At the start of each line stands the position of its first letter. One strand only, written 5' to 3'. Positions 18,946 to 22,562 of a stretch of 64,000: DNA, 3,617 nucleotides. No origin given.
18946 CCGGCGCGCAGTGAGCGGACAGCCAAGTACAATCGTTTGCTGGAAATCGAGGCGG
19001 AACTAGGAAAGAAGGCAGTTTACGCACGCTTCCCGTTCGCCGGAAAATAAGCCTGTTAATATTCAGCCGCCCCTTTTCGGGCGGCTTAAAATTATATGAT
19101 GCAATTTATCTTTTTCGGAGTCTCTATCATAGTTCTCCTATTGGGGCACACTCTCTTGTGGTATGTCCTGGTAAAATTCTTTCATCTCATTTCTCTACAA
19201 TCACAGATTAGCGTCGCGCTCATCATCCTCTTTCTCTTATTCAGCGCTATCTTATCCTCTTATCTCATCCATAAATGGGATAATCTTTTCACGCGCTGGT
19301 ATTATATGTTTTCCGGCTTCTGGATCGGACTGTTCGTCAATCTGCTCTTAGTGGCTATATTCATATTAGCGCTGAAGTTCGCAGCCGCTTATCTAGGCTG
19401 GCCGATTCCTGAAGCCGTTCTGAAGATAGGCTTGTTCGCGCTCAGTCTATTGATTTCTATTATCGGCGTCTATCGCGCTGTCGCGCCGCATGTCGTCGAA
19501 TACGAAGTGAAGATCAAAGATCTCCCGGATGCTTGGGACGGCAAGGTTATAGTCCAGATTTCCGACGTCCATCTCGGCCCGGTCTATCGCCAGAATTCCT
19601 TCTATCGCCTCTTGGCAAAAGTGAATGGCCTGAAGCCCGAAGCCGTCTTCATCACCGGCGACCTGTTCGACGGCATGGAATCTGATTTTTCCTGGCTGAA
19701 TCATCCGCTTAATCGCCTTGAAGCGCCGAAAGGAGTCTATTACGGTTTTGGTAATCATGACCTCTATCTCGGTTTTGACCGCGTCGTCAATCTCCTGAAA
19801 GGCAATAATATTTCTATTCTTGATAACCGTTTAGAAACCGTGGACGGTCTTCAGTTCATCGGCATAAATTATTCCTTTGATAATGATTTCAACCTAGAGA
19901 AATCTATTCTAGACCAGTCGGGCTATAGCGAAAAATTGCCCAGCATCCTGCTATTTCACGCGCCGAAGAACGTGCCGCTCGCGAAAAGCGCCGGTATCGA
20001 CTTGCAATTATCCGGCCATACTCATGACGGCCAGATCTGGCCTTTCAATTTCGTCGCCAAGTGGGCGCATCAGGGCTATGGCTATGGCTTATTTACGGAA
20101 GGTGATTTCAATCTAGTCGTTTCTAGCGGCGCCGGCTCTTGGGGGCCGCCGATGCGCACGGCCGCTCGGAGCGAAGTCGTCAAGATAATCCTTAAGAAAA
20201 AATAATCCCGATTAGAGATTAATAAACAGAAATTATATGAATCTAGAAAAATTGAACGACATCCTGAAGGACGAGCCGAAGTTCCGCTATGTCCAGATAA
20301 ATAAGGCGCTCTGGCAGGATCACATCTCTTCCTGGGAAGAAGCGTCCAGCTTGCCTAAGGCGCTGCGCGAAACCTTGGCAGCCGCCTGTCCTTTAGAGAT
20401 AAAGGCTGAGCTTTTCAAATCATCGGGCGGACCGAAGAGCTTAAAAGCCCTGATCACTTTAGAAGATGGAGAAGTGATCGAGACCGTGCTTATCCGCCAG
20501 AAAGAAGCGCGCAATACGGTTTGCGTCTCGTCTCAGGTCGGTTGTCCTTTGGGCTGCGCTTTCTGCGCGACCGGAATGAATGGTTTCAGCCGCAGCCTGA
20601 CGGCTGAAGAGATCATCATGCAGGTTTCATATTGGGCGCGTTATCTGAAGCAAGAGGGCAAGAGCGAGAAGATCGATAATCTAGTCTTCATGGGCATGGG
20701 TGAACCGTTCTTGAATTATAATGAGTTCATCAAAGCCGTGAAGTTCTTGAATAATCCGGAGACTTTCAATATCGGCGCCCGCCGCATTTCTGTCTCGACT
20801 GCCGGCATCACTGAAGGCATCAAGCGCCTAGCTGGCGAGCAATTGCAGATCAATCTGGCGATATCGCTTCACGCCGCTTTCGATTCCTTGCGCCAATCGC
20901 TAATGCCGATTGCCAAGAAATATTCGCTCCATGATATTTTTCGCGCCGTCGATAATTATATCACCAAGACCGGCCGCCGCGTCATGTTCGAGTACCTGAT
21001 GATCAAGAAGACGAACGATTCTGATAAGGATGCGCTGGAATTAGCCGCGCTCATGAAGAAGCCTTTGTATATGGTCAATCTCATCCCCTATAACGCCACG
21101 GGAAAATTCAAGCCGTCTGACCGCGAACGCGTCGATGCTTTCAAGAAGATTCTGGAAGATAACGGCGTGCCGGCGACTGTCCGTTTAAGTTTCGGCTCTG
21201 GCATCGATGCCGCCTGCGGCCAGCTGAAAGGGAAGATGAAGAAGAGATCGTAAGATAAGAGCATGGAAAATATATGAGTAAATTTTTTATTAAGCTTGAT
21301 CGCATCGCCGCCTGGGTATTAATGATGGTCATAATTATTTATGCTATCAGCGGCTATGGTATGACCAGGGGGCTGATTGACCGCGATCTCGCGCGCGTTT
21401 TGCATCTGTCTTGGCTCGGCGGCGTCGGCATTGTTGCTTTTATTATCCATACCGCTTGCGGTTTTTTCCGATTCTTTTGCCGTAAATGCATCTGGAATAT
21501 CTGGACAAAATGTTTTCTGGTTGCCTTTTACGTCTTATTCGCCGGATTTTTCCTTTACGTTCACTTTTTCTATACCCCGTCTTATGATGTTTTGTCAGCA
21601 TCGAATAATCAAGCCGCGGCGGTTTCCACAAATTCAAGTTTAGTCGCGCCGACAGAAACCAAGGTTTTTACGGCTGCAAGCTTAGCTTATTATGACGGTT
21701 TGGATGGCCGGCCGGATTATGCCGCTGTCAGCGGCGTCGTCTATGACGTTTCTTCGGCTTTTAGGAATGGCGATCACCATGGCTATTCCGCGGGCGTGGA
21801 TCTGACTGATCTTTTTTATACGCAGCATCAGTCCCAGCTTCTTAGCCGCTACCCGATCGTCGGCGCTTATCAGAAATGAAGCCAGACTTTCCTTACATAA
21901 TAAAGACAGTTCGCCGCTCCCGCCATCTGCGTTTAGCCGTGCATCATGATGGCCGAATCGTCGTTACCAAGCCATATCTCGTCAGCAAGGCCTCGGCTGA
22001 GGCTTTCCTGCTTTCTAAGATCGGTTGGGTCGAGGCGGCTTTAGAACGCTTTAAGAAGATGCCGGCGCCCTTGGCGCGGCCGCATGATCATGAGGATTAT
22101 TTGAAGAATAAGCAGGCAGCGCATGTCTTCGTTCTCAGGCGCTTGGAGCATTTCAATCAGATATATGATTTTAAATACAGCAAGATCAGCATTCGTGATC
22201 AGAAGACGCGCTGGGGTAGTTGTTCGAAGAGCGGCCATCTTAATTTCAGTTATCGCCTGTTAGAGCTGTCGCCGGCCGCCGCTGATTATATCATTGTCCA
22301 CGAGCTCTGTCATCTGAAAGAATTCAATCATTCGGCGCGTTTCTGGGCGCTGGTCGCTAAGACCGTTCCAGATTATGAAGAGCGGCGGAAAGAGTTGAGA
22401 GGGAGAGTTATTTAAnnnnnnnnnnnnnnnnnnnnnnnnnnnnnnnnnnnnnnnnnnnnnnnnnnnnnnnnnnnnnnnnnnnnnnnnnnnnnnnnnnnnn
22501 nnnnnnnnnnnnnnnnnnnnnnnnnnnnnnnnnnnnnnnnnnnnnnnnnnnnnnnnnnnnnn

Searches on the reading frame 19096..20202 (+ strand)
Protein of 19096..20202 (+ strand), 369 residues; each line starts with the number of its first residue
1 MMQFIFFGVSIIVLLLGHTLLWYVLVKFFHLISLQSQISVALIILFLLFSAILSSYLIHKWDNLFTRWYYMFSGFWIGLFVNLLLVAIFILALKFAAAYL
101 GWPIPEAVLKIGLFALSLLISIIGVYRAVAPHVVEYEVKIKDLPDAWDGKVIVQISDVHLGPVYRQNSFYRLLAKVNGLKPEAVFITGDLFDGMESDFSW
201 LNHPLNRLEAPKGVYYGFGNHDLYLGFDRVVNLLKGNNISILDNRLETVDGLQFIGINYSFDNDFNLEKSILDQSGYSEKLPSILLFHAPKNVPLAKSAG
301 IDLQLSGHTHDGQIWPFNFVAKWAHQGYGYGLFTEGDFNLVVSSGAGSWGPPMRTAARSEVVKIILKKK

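Call 79: search_protein_families(library=pfam, proteins=[window:19096-20202:+], max_evalue=0.00001)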
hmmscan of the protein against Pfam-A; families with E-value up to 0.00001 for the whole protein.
window:19096-20202:+ (369 aa): 1 family
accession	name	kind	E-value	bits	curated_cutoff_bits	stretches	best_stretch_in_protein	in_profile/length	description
PF00149.33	Metallophos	-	1.9e-13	51.7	21.5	1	152-311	3-190/191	Calcineurin-like phosphoesterase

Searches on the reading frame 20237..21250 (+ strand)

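Call 79: search_protein_families(library=pfam, proteins=[window:20237-21250:+], max_evalue=0.00001)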
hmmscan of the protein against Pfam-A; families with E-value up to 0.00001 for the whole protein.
window:20237-21250:+ (338 aa): 1 family
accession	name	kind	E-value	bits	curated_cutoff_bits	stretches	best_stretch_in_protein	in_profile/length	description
PF04055.27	Radical_SAM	-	9.3e-15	55.6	29.5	1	98-269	2-165/166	Radical SAM superfamily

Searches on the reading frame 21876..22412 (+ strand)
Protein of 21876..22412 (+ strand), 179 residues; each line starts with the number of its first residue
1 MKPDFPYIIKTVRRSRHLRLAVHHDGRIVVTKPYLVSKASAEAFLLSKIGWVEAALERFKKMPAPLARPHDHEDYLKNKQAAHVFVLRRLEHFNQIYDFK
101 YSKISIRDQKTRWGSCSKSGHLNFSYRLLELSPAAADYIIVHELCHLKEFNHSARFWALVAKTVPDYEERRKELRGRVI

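Call 79: search_protein_families(library=pfam, proteins=[window:21876-22412:+], max_evalue=0.00001)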
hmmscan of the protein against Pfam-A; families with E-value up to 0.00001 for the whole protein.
window:21876-22412:+ (179 aa): 1 family
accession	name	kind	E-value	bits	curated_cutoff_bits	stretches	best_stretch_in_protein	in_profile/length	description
PF01863.23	YgjP-like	-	7.8e-45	153.9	26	1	79-175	109-205/207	YgjP-like, metallopeptidase domain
